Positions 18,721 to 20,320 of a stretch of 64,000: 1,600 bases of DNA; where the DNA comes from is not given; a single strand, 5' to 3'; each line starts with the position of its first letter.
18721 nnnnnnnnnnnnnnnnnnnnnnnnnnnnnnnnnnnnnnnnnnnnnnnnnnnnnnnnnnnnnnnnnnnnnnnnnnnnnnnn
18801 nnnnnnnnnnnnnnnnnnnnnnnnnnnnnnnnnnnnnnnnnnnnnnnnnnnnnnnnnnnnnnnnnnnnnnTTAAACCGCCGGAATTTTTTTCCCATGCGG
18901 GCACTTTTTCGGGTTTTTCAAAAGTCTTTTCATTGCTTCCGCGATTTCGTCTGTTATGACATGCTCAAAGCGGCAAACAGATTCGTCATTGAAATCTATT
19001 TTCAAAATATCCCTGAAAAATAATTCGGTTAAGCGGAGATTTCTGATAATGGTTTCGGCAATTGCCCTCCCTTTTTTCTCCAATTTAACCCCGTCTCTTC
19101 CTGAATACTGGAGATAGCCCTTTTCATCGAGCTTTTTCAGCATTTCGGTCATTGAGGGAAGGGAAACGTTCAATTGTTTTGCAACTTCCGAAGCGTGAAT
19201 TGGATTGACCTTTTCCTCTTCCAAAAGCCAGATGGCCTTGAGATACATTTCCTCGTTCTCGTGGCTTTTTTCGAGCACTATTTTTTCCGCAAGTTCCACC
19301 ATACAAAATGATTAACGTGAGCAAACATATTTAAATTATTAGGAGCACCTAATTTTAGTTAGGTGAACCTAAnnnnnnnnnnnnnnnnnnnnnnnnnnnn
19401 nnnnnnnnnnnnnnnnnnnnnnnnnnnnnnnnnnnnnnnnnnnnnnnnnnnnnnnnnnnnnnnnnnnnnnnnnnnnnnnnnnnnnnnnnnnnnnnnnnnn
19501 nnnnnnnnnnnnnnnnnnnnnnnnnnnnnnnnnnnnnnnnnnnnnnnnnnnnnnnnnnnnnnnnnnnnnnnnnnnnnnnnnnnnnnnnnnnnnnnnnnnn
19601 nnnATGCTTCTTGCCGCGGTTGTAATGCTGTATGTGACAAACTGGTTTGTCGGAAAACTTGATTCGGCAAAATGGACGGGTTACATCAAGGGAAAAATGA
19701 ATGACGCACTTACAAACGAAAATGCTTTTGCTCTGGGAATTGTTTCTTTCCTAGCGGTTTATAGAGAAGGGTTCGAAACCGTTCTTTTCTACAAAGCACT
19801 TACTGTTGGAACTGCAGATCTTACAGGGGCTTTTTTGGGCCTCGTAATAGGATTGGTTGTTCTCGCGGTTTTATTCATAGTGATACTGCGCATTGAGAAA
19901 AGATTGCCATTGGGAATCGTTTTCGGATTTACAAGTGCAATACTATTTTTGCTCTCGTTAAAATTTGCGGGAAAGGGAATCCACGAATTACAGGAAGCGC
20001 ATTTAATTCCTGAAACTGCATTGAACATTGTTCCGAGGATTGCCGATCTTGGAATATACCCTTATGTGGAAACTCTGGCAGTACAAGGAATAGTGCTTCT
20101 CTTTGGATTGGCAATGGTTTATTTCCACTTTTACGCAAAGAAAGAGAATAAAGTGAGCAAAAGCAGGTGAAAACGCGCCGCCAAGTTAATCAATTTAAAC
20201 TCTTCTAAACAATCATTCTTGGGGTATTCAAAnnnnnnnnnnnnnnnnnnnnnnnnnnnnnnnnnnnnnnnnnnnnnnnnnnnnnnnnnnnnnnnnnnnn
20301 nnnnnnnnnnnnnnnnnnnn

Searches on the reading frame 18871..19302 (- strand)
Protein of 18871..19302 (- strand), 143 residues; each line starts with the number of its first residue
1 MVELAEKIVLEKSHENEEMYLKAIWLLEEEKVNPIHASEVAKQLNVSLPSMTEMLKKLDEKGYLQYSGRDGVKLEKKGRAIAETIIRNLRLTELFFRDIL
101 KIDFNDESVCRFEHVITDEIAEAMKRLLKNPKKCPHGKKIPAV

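Call 54: search_protein_families(library=pfam, proteins=[window:18871-19302:-], max_evalue=0.01)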
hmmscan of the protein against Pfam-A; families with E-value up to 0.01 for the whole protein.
window:18871-19302:- (143 aa): 10 families
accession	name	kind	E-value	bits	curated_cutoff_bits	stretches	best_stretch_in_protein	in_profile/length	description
PF02742.21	Fe_dep_repr_C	-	1e-19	70.7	27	1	76-141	2-69/70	Iron dependent repressor, metal binding and dimerisation domain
PF01325.25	Fe_dep_repress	-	2.5e-17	63.2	26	1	15-72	4-60/60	Iron dependent repressor, N-terminal DNA binding domain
PF01047.28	MarR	-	5e-05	23.6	24.6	1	33-65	16-48/59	MarR family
PF02082.26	Rrf2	-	0.00016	22.3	30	1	23-129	11-122/132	Iron-dependent Transcriptional regulator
PF13412.12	HTH_24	-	0.00067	19.6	21.9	1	37-64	20-47/48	Winged helix-turn-helix DNA-binding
PF01418.23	HTH_6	-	0.0012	19.3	28.3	1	16-63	17-63/77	Helix-turn-helix domain, rpiR family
PF12802.13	MarR_2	-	0.0025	18.4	27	1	33-68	17-56/61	MarR family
PF09339.16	HTH_IclR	-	0.0027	17.9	22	1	33-66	17-50/52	IclR helix-turn-helix domain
PF01978.25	TrmB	-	0.003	17.8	25.6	1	34-65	22-53/68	Sugar-specific transcriptional regulator TrmB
PF13545.12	HTH_Crp_2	-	0.0095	16.3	27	0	34-73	22-60/70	Crp-like helix-turn-helix domain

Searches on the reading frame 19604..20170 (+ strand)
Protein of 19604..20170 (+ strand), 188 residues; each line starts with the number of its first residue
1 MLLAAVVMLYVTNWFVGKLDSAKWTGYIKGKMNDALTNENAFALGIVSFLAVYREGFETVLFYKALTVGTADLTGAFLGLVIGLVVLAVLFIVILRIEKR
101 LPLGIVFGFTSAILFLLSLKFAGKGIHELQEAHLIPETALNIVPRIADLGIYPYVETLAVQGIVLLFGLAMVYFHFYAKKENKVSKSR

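Call 54: search_protein_families(library=pfam, proteins=[window:19604-20170:+], max_evalue=0.01)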
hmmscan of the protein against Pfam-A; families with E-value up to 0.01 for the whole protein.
window:19604-20170:+ (188 aa): 1 family
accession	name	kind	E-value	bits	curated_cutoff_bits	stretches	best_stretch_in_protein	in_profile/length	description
PF03239.20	FTR1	-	2.3e-15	57.1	25.3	1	1-133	80-213/284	Iron permease FTR1 family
